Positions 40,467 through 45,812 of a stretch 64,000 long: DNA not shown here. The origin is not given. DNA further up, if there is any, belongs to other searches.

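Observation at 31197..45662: Tandem pair of giant secreted PPC-repeat proteins with near-identical ends and mosaic middles, carried as cargo of a conjugative element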

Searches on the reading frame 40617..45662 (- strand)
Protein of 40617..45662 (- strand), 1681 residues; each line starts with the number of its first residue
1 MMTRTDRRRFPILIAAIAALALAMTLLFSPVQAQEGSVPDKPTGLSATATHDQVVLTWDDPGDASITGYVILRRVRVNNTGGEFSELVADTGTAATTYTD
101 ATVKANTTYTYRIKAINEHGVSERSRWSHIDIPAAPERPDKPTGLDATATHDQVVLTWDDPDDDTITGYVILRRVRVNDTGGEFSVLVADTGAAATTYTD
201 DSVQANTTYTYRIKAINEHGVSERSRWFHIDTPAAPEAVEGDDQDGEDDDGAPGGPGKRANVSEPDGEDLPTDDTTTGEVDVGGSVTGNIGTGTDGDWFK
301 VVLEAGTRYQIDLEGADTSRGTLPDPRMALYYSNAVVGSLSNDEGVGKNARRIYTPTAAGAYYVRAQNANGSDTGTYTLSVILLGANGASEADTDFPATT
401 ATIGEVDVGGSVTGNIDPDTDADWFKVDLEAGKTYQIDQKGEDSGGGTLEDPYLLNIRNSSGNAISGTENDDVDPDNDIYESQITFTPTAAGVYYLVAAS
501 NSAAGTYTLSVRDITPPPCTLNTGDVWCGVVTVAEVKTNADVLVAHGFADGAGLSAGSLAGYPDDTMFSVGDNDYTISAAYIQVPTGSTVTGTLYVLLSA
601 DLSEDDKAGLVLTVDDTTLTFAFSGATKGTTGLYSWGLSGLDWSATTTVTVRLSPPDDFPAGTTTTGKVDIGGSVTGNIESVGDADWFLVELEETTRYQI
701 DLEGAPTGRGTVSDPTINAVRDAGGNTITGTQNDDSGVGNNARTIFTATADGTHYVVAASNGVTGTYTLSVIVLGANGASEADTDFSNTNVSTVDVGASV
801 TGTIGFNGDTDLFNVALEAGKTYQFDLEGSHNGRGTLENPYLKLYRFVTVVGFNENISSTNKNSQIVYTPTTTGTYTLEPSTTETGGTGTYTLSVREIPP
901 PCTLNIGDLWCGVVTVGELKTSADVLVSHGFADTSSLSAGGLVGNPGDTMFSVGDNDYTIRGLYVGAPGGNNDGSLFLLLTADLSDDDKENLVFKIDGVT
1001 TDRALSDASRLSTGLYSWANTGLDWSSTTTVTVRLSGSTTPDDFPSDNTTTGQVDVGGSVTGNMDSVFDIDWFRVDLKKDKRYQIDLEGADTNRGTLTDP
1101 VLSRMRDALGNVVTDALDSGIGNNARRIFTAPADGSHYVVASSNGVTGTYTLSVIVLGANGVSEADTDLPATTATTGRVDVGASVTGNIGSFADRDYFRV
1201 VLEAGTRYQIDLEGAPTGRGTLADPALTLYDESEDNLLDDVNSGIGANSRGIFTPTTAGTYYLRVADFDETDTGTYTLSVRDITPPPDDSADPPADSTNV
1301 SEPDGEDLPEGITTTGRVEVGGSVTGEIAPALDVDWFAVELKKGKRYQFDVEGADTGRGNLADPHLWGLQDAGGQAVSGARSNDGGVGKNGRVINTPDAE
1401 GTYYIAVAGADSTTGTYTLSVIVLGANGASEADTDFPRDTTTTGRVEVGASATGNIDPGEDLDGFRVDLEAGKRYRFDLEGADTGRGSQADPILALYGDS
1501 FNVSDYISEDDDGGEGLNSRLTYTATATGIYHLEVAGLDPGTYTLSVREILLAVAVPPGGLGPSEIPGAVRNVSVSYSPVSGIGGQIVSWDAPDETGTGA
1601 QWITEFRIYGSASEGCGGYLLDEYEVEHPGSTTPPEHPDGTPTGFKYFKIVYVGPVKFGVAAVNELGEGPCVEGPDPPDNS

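Call 5: search_protein_families(library=pfam, proteins=[window:40617-45662:-], max_evalue=0.01)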
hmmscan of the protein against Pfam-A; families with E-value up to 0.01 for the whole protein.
window:40617-45662:- (1681 aa): 8 families
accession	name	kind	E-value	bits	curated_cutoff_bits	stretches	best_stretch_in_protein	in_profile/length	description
PF04151.21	PPC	-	1.8e-46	157.3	25.9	7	1194-1266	1-69/70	Bacterial pre-peptidase C-terminal domain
PF00041.27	fn3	-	8.2e-21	74.4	25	2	40-129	1-82/84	Fibronectin type III domain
PF07495.19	Y_Y_Y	-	0.00018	21.8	26.6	1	845-888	10-52/65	Y_Y_Y domain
PF23623.1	GBD_IRG7_N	-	0.00021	21.9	27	0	455-513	40-93/95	IRG7 N-terminal galactose binding domain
PF07686.23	V-set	-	0.00034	21.2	26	0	329-385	46-93/109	Immunoglobulin V-set domain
PF25788.1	Ig_Rha78A_N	-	0.00044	20.9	27.4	0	84-129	52-98/105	Rha78A-like, N-terminal immunoglobulin domain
PF01108.23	Tissue_fac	-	0.00063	20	27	0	21-122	4-105/107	Tissue factor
PF00017.30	SH2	-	0.00081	19.9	21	0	495-513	24-42/77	SH2 domain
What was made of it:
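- Closest known: Clostridial collagenase collagen-binding domains. Same: The Pfam PPC model matches every cassette (call 5).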

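Call 6: search_protein_families(library=ncbifam, proteins=[window:40617-45662:-], max_evalue=0.01)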
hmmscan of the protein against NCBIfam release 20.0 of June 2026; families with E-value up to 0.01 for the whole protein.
window:40617-45662:- (1681 aa): 0 families
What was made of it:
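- On CTLN domain (no curated family): No NCBIfam hit (call 6).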

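Call 14: find_encoding_contigs(protein=window:40617-45662:-, flank=10000, max_places=6)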
Protein window:40617-45662:- (1681 aa): no gene with exactly this product is on record in the collection.
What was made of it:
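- Tried and rejected: Exact look-up of g2 in the assembly index returned nothing (call 14).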

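Call 28: find_related_loci(query=window:40617-45662:-, collection=genome_contigs, flank=10000)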
Query window:40617-45662:- (1681 aa) in genome_contigs; peptide patterns used: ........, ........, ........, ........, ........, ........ (x = any residue, [..] = any of these).
135 stretches matched a pattern; 69 encode a relative of the query (tblastn E <= 1e-3); 63 distinct loci.
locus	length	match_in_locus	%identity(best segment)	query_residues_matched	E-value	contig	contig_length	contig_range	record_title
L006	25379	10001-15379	83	1-1680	0e+0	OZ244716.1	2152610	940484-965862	MAG: Dehalococcoidia bacterium isolate 5fa05855-5253-4680-9f73-9ee1ceb5e725 genome assembly, chromosome: 1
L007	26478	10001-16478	84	1-1681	0e+0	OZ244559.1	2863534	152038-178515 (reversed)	MAG: Dehalococcoidia bacterium isolate 59ee8d7c-4f04-4942-b4cb-4e6b98ad6235 genome assembly, chromosome: 1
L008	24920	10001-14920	81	1-1674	0e+0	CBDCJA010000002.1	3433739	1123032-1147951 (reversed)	MAG: Dehalococcoidia bacterium isolate 74759a26-e43e-47b4-bd7b-8cfaae66933d genome assembly, contig: contig_2, whole gen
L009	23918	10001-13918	76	1-1680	0e+0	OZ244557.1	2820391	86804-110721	MAG: Dehalococcoidia bacterium isolate 17c548fc-85ac-4b32-8eac-b178c1b3bdc7 genome assembly, chromosome: 1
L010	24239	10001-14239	75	1-1681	0e+0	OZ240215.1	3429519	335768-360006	MAG: Dehalococcoidia bacterium isolate 191162a9-6f6c-41d9-b6bf-8976c5f9f408 genome assembly, chromosome: 1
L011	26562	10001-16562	75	1-1674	0e+0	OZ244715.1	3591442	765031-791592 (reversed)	MAG: Dehalococcoidia bacterium isolate 2a03d168-6b0a-4ce5-99cd-548ba5eaeb18 genome assembly, chromosome: 1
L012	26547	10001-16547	75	1-1674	0e+0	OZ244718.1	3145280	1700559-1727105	MAG: Dehalococcoidia bacterium isolate 64a180b2-7017-4824-b5be-e5f766f304e8 genome assembly, chromosome: 1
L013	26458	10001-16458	87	1-1674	0e+0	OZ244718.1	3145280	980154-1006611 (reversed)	MAG: Dehalococcoidia bacterium isolate 64a180b2-7017-4824-b5be-e5f766f304e8 genome assembly, chromosome: 1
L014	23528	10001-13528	79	37-1679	0e+0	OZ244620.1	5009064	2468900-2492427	MAG: uncultured Candidatus Binatia bacterium isolate a6e05b1d-2203-4d92-b789-b8e4a46226c9 genome assembly, chromosome: 1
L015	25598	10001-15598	91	1-1681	0e+0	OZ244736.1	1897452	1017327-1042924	MAG: Dehalococcoidia bacterium isolate 0c2fdd25-49b8-4d48-8c84-d33287bfe51c genome assembly, chromosome: 1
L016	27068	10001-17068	59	1-1570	0e+0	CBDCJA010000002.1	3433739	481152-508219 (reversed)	MAG: Dehalococcoidia bacterium isolate 74759a26-e43e-47b4-bd7b-8cfaae66933d genome assembly, contig: contig_2, whole gen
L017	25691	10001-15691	54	1-1677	0e+0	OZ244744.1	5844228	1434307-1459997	MAG: Candidatus Latescibacterota bacterium isolate aa5cf8e5-2ee9-4ccc-9d1f-80a1aaad70af genome assembly, chromosome: 1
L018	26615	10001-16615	58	1-1550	0e+0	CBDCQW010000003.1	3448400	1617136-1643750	MAG: Dehalococcoidia bacterium isolate 156317b5-1015-4f7b-970c-a7c120c590d5 genome assembly, contig: contig_3, whole gen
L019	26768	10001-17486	45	2-1558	1e-148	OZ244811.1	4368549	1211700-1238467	MAG: Dehalococcoidia bacterium isolate b7f49ae4-3fbc-41ae-8be2-2126f258b055 genome assembly, chromosome: 1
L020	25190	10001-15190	76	1-1560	2e-93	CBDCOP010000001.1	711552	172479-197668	MAG: Dehalococcoidia bacterium isolate 0cbdef8c-498a-4e31-a88f-bb18f8401b77 genome assembly, contig: contig_1, whole gen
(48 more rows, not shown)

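Call 69: search_solved_structures(query=window:40617-45662:-, max_evalue=0.01)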
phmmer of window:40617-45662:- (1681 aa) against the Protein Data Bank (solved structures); distinct sequences matched with E-value up to 0.01: 21.
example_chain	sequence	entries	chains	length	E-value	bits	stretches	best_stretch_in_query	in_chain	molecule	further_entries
8g4l_bm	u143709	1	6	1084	2.5e-24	88.4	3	39-224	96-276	Titin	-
8q6t_I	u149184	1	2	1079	3.9e-24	87.8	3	39-224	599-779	Titin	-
8bnq_A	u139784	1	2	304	1.8e-12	49.1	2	30-225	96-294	Titin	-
8bvo_A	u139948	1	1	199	1.1e-10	43.2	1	47-226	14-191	Titin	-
8bxr_A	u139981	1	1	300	2.8e-10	41.8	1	47-227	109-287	Titin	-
3lpw_A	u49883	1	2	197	4.6e-08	34.5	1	39-224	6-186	A77-A78 domain from Titin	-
4u3h_A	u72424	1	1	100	3.7e-05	24.9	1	39-121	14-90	FN3con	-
5fm5_M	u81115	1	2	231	0.00015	22.8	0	29-131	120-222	MYOMESIN-1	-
5x83_B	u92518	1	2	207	0.00017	22.7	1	42-223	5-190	Netrin receptor DCC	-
4urt_B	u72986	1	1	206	0.00021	22.4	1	42-223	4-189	NETRIN RECEPTOR DCC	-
8d6a_A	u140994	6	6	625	0.00067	20.7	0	89-228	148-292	Interleukin-6 receptor subunit beta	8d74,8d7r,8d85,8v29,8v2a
1wf5_A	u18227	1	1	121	0.00072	20.6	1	125-226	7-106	sidekick 2 protein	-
2db8_A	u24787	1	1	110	0.0023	18.9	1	145-231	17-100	Tripartite motif protein 9, isoform 2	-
8d82_A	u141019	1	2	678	0.0027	18.7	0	89-228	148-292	Interleukin-6 receptor subunit beta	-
8v2b_B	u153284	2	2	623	0.0031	18.5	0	36-228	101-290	Interleukin-6 receptor subunit beta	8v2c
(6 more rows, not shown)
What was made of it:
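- Closest known: Eukaryote-like adhesion proteins. Same: The FN3 pair's best solved-structure sequence matches are animal titin FN3 (E = 2.5e-24, call 69).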

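Call 74: list_cluster_members(proteins=[P0009, P0010, window:40617-45662:-, window:31505-40249:-])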
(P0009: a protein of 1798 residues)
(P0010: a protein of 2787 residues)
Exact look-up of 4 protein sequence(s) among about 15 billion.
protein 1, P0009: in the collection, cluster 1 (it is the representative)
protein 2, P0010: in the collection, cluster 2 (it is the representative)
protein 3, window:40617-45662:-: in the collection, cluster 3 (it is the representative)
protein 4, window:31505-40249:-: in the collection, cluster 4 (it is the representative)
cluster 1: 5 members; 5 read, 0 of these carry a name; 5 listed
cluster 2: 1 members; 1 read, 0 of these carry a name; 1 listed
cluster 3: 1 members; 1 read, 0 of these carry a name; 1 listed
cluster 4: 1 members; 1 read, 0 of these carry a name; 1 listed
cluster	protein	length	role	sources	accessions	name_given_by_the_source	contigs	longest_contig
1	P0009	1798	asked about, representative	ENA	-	-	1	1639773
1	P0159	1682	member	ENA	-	-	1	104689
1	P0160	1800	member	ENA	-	-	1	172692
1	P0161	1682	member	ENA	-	-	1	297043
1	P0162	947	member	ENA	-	-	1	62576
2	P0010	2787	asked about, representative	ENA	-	-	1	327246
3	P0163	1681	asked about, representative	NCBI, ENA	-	-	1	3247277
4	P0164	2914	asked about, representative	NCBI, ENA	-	-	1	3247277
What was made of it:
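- The sequence appears to come from a metagenome-assembled chromosome (call 74).
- Tried and rejected: The cluster look-up nevertheless shows both proteins on a 3.25-Mb NCBI/ENA contig (call 74).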
